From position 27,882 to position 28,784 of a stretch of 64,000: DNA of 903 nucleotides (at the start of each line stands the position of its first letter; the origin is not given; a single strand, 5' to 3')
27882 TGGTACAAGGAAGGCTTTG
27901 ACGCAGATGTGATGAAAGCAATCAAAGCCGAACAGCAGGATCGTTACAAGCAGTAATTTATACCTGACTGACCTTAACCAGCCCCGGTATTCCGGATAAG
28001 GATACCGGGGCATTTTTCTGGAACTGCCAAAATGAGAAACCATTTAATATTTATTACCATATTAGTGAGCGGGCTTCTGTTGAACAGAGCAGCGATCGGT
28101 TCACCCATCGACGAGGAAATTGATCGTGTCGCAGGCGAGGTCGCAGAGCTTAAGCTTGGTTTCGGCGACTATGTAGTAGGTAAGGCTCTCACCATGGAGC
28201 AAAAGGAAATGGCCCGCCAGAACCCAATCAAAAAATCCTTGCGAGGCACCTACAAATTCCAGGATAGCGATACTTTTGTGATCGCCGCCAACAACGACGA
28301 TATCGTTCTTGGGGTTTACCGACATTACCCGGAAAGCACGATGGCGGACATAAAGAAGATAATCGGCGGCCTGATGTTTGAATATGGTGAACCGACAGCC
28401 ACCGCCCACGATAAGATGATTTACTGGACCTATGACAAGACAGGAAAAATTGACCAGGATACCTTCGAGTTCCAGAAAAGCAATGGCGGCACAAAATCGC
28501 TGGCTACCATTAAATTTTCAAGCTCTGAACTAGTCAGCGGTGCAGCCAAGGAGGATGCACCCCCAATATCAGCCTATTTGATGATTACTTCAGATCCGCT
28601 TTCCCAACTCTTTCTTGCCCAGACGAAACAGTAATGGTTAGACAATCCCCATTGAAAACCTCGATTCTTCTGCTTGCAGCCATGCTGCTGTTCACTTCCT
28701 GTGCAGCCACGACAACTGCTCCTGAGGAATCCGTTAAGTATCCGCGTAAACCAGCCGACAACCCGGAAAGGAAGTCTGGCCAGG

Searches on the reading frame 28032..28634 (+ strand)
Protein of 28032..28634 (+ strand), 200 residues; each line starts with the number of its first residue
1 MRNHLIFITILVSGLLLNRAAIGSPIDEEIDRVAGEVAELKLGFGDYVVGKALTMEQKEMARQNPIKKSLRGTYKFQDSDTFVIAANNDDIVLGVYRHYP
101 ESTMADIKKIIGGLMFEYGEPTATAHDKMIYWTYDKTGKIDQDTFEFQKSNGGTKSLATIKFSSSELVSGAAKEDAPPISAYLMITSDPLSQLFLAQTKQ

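Call 3: search_protein_families(library=pfam, proteins=[window:28032-28634:+], max_evalue=0.01)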
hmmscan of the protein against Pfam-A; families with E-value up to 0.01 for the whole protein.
window:28032-28634:+ (200 aa): 0 families

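Call 4: search_protein_families(library=ncbifam, proteins=[window:28032-28634:+], max_evalue=0.01)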
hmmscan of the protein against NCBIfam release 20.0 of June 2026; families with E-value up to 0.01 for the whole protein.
window:28032-28634:+ (200 aa): 0 families

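Call 60: find_homologous_proteins(query=window:28032-28631:+, max_evalue=0.00001)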
Query window:28032-28631:+ (200 aa): 44 proteins with E <= 0.00001 among 1019 candidates.
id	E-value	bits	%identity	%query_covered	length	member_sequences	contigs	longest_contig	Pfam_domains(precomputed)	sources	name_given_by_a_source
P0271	8.8e-116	402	93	100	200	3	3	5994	-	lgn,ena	-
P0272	2.6e-104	365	92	89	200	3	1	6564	-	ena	-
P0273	3.5e-102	358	90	89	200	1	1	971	-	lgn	-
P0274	1.5e-98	346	80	100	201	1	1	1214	-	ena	-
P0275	3.2e-91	322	73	100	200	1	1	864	-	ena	-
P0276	4.3e-87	309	77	89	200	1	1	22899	-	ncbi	ncbi:MAG: hypothetical protein ACR2PB_14835 [Desulfocapsaceae bacterium]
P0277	2.7e-82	293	71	88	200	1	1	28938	-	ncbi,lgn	-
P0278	5.9e-81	289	68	94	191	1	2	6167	-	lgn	-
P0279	1.0e-80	288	64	98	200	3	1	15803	-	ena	-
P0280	2.7e-77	277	63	100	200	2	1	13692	-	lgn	-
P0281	1.9e-76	274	63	100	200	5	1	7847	-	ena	-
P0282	6.0e-76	272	63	100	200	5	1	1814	-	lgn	-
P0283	3.0e-73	264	64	98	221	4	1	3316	-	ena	-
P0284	4.6e-73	263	63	97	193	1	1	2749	-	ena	-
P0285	3.1e-71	257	62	98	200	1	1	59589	-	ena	-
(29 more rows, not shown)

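Call 67: predict_structure(alignment_id=A2)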
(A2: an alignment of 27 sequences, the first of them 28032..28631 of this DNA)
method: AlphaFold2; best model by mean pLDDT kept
length: 200 residues; sequences in the alignment: 27
mean_pLDDT: 89.4   pTM: 0.79
mean pLDDT of the five models: 89.4, 89.2, 88.9, 88.6, 87.6
residues with pLDDT >= 90: 133; 70-90: 54; 50-70: 12; < 50: 1
segments of 3 or more residues with pLDDT < 50: none
pLDDT, mean of each block of 10 residues (from residue 1): 74 66 73 95 96 97 93 94 94 97 94 96 94 95 91 89 90 81 96 83
secondary structure, 60 per line:
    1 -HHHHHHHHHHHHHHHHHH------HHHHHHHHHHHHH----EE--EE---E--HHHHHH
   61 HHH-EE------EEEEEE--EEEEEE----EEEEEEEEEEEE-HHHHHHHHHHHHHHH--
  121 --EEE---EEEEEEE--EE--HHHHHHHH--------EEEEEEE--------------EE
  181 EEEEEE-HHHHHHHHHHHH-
elements in order: H2-19 H26-38 H55-63 E73-78 E81-86 E91-102 H104-118 E123-125 E129-135 H142-149 E158-164 E179-186 H188-199

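Call 70: fold_search(model_id=the predicted structure, library=pdb)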
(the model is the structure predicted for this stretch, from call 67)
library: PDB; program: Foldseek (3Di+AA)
matches with E <= 10: 846; with E <= 0.001: 0
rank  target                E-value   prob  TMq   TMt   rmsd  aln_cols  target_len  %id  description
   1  2ptf_A                1.3e-02  0.13  0.14  0.14  14.3       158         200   12  Crystal structure of protein MTH_863 from Methanobacterium thermoautotrophicum bound to FMN (released 2007-05-15)
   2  3bpk_B                5.7e-02  0.11  0.15  0.15  16.0       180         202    9  Crystal structure of nitrilotriacetate monooxygenase component B from Bacillus cereus (released 2008-01-01)
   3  2z9z                  6.0e-02  0.21  0.25  0.22  14.3       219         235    9  Crystal structure of CERT START domain(N504A mutant), in complex with C10-diacylglycerol (released 2008-02-12)
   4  3uid_B                6.4e-02  0.16  0.15  0.19  13.1       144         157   12  Crystal Structure of Protein Ms6760 from Mycobacterium smegmatis (released 2011-11-23)
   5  5w8e                  6.8e-02  0.09  0.15  0.15  13.6       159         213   13  The structure of a CoA-dependent acyl-homoserine lactone synthase, BjaI, with the adduct of SAH and IV-CoA (released 2017-08-23)
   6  2e3r_A                1.1e-01  0.12  0.22  0.20  15.5       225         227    6  Crystal structure of CERT START domain in complex with C18-ceramide (P1) (released 2007-12-18)
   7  6k4k_B                1.1e-01  0.11  0.16  0.06  17.8       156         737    6  Crystal structure of SidJ-CaM binary complex at 2.71 A (released 2019-07-24)
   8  3bpk_A                1.1e-01  0.08  0.15  0.16  15.9       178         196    9  Crystal structure of nitrilotriacetate monooxygenase component B from Bacillus cereus (released 2008-01-01)
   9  7kys_A                1.2e-01  0.07  0.15  0.14  18.1       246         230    9  Crystal structure of human BCCIP beta (Native2) (released 2021-06-09)
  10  7kys_C                1.2e-01  0.06  0.14  0.13  18.6       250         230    8  Crystal structure of human BCCIP beta (Native2) (released 2021-06-09)
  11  3d4e                  1.4e-01  0.18  0.25  0.29  12.0       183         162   10  Crystal structure of putative beta-lactamase inhibitor protein (NP_721579.1) from STREPTOCOCCUS MUTANS at 1.40 A resolut (released 2008-07-08)
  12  8q6u_A                1.5e-01  0.05  0.13  0.14  16.4       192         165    8  Crystal structure of a double mutant acetyltransferase from Bacillus cereus species. (released 2024-03-06)
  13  5w8g                  1.6e-01  0.08  0.16  0.16  13.5       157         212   13  The structure of a COA-dependent acyl-homoserine lactone synthase, BjaI, with SAH (released 2017-08-23)
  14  2e3n                  1.7e-01  0.13  0.23  0.21  15.1       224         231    8  Crystal structure of CERT START domain in complex with C6-ceramide (P212121) (released 2007-12-18)
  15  3ggn_A                1.9e-01  0.12  0.16  0.23  14.8       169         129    8  Crystal structure of DR_A0006 from Deinococcus radiodurans. Northeast Structural Genomics Consortium Target DrR147D (released 2009-03-24)
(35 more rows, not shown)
